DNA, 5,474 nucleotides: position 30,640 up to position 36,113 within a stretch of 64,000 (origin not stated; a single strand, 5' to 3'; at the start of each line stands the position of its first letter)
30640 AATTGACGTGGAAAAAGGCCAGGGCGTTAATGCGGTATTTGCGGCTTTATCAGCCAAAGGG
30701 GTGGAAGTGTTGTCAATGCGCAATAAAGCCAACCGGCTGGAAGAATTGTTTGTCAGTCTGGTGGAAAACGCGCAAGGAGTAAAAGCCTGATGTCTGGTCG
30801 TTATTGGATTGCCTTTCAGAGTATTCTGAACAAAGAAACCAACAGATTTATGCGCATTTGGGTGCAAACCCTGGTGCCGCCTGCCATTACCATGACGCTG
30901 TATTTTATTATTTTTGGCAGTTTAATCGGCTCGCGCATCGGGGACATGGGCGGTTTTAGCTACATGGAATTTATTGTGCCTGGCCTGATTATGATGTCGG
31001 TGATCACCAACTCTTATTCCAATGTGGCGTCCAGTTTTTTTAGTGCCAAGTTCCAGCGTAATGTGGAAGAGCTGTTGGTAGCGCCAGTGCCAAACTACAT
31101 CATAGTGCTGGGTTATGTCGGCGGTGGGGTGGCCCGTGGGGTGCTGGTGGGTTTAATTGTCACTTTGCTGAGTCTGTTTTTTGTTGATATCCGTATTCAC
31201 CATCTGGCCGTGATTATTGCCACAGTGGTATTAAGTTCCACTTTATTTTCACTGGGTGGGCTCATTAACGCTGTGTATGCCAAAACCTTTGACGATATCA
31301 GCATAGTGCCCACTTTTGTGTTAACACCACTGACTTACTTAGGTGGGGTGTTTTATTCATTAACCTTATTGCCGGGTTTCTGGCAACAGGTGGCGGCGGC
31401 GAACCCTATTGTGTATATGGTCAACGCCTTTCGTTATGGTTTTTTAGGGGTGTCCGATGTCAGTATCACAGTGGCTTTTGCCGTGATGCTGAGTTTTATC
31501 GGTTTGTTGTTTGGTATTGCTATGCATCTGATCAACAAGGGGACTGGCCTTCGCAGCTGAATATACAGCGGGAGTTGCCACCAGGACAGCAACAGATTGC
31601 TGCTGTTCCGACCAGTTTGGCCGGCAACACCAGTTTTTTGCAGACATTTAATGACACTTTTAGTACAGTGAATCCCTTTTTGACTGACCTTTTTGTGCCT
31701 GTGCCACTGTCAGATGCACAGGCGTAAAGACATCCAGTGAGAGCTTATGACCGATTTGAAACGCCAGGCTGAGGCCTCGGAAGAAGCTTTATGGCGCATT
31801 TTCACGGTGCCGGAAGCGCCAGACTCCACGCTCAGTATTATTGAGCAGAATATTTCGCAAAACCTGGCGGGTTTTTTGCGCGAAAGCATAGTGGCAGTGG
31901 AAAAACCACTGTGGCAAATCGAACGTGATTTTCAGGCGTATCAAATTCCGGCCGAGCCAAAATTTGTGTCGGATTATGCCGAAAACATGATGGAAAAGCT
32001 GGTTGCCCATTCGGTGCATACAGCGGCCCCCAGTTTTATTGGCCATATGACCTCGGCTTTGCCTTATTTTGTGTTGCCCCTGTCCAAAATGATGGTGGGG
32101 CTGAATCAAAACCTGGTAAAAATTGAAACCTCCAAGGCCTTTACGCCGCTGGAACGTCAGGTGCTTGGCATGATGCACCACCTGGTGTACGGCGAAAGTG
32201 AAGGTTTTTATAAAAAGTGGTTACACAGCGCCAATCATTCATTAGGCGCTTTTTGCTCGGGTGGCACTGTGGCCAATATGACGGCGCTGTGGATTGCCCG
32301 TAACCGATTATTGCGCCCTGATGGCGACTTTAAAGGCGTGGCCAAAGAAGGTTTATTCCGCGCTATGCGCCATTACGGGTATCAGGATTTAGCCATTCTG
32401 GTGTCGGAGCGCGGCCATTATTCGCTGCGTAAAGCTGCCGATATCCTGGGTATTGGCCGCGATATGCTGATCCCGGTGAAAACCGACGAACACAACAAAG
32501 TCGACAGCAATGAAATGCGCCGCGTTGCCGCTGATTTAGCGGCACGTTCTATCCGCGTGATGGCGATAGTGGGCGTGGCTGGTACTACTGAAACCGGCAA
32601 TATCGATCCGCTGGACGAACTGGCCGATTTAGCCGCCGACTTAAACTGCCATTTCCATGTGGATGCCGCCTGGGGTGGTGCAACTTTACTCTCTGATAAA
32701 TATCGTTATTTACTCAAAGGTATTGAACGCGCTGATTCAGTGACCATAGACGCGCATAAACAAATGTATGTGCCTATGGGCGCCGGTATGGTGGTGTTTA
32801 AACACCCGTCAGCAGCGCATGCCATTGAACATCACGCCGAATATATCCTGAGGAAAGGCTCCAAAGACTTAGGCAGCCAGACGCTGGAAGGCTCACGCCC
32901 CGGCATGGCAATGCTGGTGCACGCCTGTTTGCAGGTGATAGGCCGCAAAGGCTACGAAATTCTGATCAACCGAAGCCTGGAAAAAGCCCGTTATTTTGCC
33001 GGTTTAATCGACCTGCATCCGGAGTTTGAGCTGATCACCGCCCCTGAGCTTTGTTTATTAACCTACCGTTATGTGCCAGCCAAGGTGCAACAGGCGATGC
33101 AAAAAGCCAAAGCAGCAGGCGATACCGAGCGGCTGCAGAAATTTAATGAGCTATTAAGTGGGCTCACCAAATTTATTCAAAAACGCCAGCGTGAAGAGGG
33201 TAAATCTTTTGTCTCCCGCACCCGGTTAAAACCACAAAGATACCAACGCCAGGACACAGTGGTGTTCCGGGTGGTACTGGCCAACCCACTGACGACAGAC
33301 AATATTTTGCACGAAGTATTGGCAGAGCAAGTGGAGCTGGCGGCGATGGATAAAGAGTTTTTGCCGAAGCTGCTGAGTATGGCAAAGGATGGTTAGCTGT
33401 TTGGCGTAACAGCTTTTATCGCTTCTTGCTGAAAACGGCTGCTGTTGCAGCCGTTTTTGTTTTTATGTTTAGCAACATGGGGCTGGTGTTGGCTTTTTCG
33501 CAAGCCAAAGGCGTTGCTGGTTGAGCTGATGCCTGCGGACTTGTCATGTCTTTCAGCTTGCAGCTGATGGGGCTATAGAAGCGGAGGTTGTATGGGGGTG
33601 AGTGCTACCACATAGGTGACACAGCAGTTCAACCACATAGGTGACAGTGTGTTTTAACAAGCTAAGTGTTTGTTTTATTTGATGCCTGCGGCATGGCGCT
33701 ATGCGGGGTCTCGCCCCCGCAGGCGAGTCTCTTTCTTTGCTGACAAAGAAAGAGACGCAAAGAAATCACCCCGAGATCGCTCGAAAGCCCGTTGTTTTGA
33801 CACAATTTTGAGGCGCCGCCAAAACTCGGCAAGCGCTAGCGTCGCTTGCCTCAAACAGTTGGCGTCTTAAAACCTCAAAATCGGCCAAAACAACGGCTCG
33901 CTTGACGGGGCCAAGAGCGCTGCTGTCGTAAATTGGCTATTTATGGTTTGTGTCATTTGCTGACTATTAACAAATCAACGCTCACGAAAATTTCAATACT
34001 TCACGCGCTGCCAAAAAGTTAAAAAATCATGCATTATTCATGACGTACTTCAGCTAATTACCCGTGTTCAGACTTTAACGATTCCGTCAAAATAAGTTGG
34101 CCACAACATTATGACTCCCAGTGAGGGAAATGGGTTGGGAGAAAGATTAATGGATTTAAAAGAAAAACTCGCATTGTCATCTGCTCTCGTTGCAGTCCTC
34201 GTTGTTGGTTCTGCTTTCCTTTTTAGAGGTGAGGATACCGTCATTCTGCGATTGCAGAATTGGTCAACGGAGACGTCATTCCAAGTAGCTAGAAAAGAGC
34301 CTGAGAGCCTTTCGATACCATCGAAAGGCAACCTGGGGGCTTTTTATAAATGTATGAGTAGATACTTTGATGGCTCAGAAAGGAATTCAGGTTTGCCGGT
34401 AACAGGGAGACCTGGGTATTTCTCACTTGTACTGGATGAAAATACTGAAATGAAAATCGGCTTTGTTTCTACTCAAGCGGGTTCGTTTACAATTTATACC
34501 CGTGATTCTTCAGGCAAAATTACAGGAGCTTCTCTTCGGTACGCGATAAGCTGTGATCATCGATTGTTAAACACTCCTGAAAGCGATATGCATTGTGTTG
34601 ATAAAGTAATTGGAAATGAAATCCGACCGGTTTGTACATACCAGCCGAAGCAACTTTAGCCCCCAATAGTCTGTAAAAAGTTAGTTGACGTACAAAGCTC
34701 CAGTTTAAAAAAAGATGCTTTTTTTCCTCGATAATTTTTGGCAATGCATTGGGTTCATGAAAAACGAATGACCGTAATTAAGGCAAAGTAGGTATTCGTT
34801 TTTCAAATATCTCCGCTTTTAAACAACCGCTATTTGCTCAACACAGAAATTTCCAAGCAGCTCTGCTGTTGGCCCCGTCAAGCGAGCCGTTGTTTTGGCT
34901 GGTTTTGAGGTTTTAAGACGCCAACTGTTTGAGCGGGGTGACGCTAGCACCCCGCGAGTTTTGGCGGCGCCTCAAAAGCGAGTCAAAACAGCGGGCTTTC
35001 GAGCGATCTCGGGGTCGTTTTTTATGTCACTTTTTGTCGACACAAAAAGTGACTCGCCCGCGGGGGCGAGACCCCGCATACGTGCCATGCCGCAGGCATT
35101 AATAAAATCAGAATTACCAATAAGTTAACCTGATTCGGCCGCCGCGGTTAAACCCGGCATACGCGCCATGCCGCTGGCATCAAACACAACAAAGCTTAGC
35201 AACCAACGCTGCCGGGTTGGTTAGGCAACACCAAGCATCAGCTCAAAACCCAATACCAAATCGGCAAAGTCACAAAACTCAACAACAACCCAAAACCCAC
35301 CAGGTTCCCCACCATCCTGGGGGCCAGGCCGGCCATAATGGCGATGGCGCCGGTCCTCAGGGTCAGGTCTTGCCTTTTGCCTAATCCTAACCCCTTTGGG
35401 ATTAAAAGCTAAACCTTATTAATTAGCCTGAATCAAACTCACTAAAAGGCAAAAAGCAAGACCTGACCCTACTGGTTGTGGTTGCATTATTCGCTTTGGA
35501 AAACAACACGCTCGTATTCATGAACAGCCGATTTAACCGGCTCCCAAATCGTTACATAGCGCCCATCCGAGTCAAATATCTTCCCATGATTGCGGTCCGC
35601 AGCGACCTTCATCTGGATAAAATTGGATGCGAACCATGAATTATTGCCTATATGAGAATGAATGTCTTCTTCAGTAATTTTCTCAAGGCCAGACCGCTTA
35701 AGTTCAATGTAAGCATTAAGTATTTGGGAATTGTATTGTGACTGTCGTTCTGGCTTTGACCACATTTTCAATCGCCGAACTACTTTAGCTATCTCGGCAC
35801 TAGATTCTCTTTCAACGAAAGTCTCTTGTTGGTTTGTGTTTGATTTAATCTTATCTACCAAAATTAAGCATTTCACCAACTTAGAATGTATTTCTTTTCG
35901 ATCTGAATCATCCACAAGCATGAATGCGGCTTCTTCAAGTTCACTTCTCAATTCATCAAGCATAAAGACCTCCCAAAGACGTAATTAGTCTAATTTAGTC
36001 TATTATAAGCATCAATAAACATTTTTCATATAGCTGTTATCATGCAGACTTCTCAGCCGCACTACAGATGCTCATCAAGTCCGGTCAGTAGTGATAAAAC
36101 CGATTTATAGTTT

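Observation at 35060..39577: Integrase-less 3.9 kb island bracketed by a 294 bp direct repeat that duplicates the 3' end of the AEC gene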

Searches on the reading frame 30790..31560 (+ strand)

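Call 5: search_protein_families(library=pfam, proteins=[window:30790-31560:+])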
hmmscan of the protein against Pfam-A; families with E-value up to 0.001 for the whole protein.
window:30790-31560:+ (256 aa): 2 families
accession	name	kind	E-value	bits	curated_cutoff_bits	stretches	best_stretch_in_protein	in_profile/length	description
PF01061.29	ABC2_membrane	-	1.2e-36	126.6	26.9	1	9-218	3-210/211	ABC-2 type transporter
PF12698.13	ABC2_membrane_3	-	1.2e-07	31.6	31.6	1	57-245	159-346/347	ABC-2 family transporter protein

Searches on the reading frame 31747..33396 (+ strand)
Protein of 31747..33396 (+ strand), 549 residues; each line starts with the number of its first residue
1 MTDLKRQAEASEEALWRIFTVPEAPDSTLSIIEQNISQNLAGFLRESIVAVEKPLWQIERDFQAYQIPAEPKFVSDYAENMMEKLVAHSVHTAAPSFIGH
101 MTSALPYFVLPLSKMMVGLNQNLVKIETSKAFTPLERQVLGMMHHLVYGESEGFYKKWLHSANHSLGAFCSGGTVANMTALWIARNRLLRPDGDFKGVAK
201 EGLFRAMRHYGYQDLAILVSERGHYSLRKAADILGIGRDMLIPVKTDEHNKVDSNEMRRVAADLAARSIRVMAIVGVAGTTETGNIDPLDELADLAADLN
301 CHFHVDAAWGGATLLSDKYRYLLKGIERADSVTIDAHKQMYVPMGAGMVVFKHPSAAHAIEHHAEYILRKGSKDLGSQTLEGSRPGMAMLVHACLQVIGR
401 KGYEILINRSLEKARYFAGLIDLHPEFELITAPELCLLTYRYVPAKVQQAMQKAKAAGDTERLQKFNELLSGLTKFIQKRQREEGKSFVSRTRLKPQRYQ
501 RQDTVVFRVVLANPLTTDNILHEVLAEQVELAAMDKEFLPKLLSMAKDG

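Call 5: search_protein_families(library=pfam, proteins=[window:31747-33396:+])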
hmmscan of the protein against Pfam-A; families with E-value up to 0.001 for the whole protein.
window:31747-33396:+ (549 aa): 3 families
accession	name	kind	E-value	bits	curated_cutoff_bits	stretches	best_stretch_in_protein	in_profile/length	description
PF00282.25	Pyridoxal_deC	-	1.9e-48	165.5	27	1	67-442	12-374/375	Pyridoxal-dependent decarboxylase conserved domain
PF01212.27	Beta_elim_lyase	-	8.6e-08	32.3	27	1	216-362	73-222/288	Beta-eliminating lyase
PF00266.25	Aminotran_5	-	0.0002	20.9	21.5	1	217-365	91-229/371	Aminotransferase class-V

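Call 48: search_protein_families(library=ncbifam, proteins=[window:31747-33396:+], max_evalue=0.01)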
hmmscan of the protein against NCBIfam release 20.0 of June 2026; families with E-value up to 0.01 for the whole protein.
window:31747-33396:+ (549 aa): 11 families
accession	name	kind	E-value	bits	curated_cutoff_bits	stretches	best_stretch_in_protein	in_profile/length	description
TIGR03799.1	NOD_PanD_pyr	equivalog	3.7e-290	962.7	606.1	1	7-531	2-522/522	pyridoxal-dependent aspartate 1-decarboxylase PanP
NF052646.1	DABADecarRhbB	equivalog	1e-46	159.6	900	1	81-448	84-424/491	L-2,4-diaminobutyrate decarboxylase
TIGR03812.1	tyr_de_CO2_Arch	equivalog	1.6e-37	129.2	299.4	1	135-444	60-328/375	tyrosine decarboxylase MfnA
TIGR03811.1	tyr_de_CO2_Ent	equivalog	6.9e-35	120.6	905.3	2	218-312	226-325/608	tyrosine decarboxylase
NF002748.0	PRK02769.1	equivalog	2.2e-19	69.4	305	1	212-418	108-307/382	histidine decarboxylase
TIGR01788.1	Glu-decarb-GAD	equivalog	2.6e-11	42.9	380.4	1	271-443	187-365/431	glutamate decarboxylase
TIGR03235.1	DNA_S_dndA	equivalog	2.2e-05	23.9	480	1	250-353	124-214/353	cysteine desulfurase DndA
TIGR03301.1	PhnW-AepZ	equivalog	0.00078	18.9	360.8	1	215-307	75-162/355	2-aminoethylphosphonate aminotransferase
TIGR03402.1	FeS_nifS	equivalog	0.0016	17.3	530.75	1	224-309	96-175/379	cysteine desulfurase NifS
NF010006.0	PRK13479.1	equivalog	0.0021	17.3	296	1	214-307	80-168/369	2-aminoethylphosphonate--pyruvate transaminase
NF002806.0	PRK02948.1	subfamily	0.0057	15.7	304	0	217-356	91-216/381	IscS subfamily cysteine desulfurase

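Call 50: find_encoding_contigs(protein=window:31747-33396:+, flank=9000, max_places=10)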
Protein window:31747-33396:+ (549 aa): 5 contigs read that carry it; 5 places shown.
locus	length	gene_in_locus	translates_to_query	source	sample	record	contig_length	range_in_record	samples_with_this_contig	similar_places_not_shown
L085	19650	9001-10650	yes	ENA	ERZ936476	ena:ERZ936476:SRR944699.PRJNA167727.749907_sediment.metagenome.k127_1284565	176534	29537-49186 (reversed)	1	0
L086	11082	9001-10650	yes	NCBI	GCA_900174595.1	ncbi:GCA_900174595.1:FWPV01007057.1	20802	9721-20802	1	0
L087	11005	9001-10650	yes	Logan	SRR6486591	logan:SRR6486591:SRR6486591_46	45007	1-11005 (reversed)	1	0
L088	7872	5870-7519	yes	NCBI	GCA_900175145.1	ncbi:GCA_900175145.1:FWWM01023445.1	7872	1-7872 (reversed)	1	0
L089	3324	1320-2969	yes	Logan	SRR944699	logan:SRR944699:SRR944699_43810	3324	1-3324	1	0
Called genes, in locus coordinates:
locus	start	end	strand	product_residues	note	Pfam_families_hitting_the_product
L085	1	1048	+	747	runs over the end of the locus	PF00072:Response_reg (weak), PF11849:DUF3369, PF00990:GGDEF, PF00563:EAL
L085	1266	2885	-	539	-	PF00672:HAMP, PF00015:MCPsignal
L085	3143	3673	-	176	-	PF00719:Pyrophosphatase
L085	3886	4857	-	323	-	PF00316:FBPase, PF18913:FBPase_C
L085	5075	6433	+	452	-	PF01225:Mur_ligase, PF08245:Mur_ligase_M, PF02875:Mur_ligase_C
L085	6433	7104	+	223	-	PF02441:Flavoprotein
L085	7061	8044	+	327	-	PF00005:ABC_tran, PF13304:AAA_21 (weak)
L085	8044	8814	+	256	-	PF01061:ABC2_membrane, PF12698:ABC2_membrane_3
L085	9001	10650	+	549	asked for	PF00282:Pyridoxal_deC, PF01212:Beta_elim_lyase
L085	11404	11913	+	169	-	-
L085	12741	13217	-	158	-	-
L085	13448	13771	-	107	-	-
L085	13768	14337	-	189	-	PF04542:Sigma70_r2, PF08281:Sigma70_r4_2, PF04545:Sigma70_r4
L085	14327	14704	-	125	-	PF19762:DUF6249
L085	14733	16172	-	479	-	PF00144:Beta-lactamase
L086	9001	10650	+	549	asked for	PF00282:Pyridoxal_deC, PF01212:Beta_elim_lyase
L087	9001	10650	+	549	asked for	PF00282:Pyridoxal_deC, PF01212:Beta_elim_lyase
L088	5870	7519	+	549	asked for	PF00282:Pyridoxal_deC, PF01212:Beta_elim_lyase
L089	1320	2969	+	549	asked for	PF00282:Pyridoxal_deC, PF01212:Beta_elim_lyase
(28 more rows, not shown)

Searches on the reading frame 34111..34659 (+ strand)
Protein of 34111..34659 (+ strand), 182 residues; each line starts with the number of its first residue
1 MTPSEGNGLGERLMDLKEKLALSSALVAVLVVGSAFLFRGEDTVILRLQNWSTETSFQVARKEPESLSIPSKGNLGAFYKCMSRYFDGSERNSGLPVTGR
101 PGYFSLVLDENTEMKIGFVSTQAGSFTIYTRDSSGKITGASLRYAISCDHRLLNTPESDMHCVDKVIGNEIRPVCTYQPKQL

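Call 5: search_protein_families(library=pfam, proteins=[window:34111-34659:+])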
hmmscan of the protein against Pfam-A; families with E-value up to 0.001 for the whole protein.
window:34111-34659:+ (182 aa): 0 families

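Call 35: find_encoding_contigs(protein=window:34150-34659:+, flank=5000, max_places=8)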
Protein window:34150-34659:+ (169 aa): 2 contigs read that carry it; 2 places shown.
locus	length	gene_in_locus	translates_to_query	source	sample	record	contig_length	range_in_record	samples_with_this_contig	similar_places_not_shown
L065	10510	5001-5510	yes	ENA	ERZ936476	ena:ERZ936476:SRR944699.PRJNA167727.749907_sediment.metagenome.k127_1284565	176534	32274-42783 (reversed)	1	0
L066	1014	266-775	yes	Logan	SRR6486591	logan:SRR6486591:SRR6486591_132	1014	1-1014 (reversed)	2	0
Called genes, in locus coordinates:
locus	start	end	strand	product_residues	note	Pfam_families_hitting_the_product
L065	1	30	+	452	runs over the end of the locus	PF01225:Mur_ligase, PF08245:Mur_ligase_M, PF02875:Mur_ligase_C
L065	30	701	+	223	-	PF02441:Flavoprotein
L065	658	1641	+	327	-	PF00005:ABC_tran, PF13304:AAA_21 (weak)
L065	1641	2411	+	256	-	PF01061:ABC2_membrane, PF12698:ABC2_membrane_3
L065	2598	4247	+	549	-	PF00282:Pyridoxal_deC, PF01212:Beta_elim_lyase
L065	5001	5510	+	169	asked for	-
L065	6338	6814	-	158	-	-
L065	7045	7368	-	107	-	-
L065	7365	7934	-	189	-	PF04542:Sigma70_r2, PF08281:Sigma70_r4_2, PF04545:Sigma70_r4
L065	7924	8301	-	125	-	PF19762:DUF6249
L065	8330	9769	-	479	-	PF00144:Beta-lactamase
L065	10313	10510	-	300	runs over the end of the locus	PF03547:Mem_trans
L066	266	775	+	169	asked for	-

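Call 48: search_protein_families(library=ncbifam, proteins=[window:34150-34659:+], max_evalue=0.01)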
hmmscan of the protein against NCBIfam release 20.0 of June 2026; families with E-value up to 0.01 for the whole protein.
window:34150-34659:+ (169 aa): 0 families

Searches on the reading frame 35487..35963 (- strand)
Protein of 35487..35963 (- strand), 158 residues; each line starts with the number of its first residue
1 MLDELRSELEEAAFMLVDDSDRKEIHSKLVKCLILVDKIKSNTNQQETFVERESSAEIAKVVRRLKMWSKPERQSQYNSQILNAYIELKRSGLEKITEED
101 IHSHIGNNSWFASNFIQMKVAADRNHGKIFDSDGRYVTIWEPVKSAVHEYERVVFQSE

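Call 5: search_protein_families(library=pfam, proteins=[window:35487-35963:-])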
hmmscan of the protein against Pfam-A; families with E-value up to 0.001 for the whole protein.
window:35487-35963:- (158 aa): 0 families

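Call 29: find_encoding_contigs(protein=window:35487-35963:-, flank=6000, max_places=8)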
Protein window:35487-35963:- (158 aa): 8 contigs read that carry it; 8 places shown.
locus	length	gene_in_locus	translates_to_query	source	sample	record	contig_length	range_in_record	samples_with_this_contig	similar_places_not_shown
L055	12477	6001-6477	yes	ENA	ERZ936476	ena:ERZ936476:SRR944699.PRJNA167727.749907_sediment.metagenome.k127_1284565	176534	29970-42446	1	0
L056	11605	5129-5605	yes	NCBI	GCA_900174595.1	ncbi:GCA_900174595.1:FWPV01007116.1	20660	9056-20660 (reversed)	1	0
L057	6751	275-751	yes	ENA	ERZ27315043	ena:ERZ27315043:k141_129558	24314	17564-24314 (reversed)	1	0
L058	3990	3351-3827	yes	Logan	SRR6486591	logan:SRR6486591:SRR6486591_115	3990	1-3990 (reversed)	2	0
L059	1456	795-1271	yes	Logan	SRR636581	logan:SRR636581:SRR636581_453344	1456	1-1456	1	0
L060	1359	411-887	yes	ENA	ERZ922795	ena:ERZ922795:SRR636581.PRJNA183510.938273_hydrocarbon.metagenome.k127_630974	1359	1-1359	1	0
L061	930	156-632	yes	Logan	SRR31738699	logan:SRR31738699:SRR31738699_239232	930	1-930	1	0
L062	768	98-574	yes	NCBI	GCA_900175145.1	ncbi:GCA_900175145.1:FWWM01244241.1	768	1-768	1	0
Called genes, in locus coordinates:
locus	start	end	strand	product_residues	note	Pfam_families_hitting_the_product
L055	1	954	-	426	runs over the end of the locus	PF00270:DEAD, PF04851:ResIII (weak), PF00271:Helicase_C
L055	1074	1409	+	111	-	PF01541:GIY-YIG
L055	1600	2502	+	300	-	PF03547:Mem_trans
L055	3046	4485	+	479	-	PF00144:Beta-lactamase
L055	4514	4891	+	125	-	PF19762:DUF6249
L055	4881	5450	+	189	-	PF04542:Sigma70_r2, PF08281:Sigma70_r4_2, PF04545:Sigma70_r4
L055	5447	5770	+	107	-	-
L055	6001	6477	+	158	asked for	-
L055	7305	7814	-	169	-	-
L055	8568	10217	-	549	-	PF00282:Pyridoxal_deC, PF01212:Beta_elim_lyase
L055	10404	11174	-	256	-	PF01061:ABC2_membrane, PF12698:ABC2_membrane_3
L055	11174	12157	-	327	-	PF00005:ABC_tran, PF13304:AAA_21 (weak)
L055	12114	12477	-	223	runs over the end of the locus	PF02441:Flavoprotein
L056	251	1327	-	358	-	-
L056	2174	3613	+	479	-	PF00144:Beta-lactamase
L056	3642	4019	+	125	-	PF19762:DUF6249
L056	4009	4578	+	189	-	PF04542:Sigma70_r2, PF08281:Sigma70_r4_2, PF04545:Sigma70_r4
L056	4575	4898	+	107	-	-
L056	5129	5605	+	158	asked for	-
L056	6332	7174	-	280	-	PF10137:CAP12-PCTIR_TIR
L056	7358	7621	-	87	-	-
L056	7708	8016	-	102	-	-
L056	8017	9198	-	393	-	-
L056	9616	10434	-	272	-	PF00497:SBP_bac_3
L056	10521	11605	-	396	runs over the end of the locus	PF00155:Aminotran_1_2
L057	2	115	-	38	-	?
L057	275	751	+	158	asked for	-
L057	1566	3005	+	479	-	PF00144:Beta-lactamase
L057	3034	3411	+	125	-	PF19762:DUF6249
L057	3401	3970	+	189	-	PF04542:Sigma70_r2, PF08281:Sigma70_r4_2, PF04545:Sigma70_r4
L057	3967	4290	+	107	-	-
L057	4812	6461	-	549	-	PF00282:Pyridoxal_deC, PF01212:Beta_elim_lyase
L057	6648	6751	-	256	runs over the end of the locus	PF01061:ABC2_membrane, PF12698:ABC2_membrane_3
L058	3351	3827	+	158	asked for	-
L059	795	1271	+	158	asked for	-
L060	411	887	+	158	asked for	-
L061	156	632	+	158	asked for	-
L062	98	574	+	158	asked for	-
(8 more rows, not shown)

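Call 43: find_encoding_contigs(protein=L057:1566-3005:+, flank=8000, max_places=10)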
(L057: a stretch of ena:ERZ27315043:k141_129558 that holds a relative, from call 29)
Protein L057:1566-3005:+ (479 aa): 3 contigs read that carry it; 3 places shown.
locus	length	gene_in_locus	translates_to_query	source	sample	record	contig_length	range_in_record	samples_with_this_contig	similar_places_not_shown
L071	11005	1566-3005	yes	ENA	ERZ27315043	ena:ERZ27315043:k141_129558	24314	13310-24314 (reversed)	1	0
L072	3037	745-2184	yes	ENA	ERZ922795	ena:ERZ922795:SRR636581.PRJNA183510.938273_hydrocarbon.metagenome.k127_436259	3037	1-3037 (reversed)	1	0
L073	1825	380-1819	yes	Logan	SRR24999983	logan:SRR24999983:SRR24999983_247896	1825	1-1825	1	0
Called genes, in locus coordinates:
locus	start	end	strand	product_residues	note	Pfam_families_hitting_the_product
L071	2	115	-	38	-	?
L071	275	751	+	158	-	-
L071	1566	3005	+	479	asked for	PF00144:Beta-lactamase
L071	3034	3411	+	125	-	PF19762:DUF6249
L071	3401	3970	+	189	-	PF04542:Sigma70_r2, PF08281:Sigma70_r4_2, PF04545:Sigma70_r4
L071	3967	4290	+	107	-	-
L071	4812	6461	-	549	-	PF00282:Pyridoxal_deC, PF01212:Beta_elim_lyase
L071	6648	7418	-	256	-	PF01061:ABC2_membrane, PF12698:ABC2_membrane_3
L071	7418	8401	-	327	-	PF00005:ABC_tran, PF13304:AAA_21 (weak)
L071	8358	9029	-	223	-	PF02441:Flavoprotein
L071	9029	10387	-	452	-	PF01225:Mur_ligase, PF08245:Mur_ligase_M, PF02875:Mur_ligase_C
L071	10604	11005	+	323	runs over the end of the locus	PF00316:FBPase, PF18913:FBPase_C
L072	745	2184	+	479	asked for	PF00144:Beta-lactamase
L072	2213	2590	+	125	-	PF19762:DUF6249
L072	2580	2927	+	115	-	PF04542:Sigma70_r2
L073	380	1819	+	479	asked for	PF00144:Beta-lactamase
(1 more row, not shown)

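Call 48: search_protein_families(library=ncbifam, proteins=[window:35487-35963:-, L056:6332-7174:-, L056:251-1327:-], max_evalue=0.01)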
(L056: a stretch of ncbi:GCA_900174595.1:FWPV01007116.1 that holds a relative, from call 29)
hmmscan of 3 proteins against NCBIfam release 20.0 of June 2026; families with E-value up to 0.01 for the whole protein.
window:35487-35963:- (158 aa): 0 families

L056:6332-7174:- (280 aa): 2 families
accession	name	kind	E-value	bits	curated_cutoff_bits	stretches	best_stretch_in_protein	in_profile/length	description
NF050171.1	CDNTAsCap12CFB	equivalog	5e-06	26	450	1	188-257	59-124/305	CBASS system CD-NTase-associated NAD(+) hydrolase Cap12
NF050172.1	CDNTAsCap12CFB2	equivalog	0.0015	17.8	450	1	212-265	77-130/312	CBASS system CD-NTase-associated NAD(+) hydrolase Cap12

L056:251-1327:- (358 aa): 0 families

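Call 57: search_protein_families(library=pfam, proteins=[L056:8017-9198:-, L056:251-1327:-, L056:6332-7174:-], max_evalue=0.01)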
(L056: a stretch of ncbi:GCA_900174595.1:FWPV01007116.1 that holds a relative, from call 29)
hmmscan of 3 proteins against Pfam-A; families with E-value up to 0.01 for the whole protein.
L056:8017-9198:- (393 aa): 1 family
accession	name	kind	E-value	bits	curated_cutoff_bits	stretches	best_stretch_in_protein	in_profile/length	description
PF09392.15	T3SS_needle_F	-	0.0025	18.4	29.4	1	83-136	4-57/71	Type III secretion needle MxiH, YscF, SsaG, EprI, PscF, EscF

L056:251-1327:- (358 aa): 0 families

L056:6332-7174:- (280 aa): 1 family
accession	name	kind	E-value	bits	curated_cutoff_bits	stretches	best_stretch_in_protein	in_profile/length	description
PF10137.14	CAP12-PCTIR_TIR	-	8.4e-38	129.5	24.7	1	136-256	1-118/119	CAP12/Pycsar effector protein, TIR domain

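Call 77: find_homologous_proteins(query=window:35487-35963:-)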
Query window:35487-35963:- (158 aa): 19 proteins with E <= 0.001 among 41 candidates.
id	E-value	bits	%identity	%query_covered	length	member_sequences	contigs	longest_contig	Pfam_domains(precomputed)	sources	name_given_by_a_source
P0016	1.0e-87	309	91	100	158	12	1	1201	-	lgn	-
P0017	4.2e-78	278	80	99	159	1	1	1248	-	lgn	-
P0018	1.3e-77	276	80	99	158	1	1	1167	-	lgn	-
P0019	6.2e-77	274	79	100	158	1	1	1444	-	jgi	jgi:hypothetical protein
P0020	9.5e-64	232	68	99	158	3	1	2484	-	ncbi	-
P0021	2.2e-58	214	63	99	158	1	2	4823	-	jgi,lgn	jgi:hypothetical protein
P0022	2.8e-58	214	59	99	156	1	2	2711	-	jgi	jgi:hypothetical protein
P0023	5.2e-58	213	59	99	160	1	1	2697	-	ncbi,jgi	jgi:hypothetical protein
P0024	1.8e-55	205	59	98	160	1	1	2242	-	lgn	-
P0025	5.1e-54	200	59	99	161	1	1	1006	-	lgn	-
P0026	2.0e-53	198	59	99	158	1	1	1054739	-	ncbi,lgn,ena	-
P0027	1.9e-52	195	55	99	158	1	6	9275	-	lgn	-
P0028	1.3e-46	176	54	98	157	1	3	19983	-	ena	-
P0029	4.1e-46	174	53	89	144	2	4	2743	-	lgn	-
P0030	3.0e-44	168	45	98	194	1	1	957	-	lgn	-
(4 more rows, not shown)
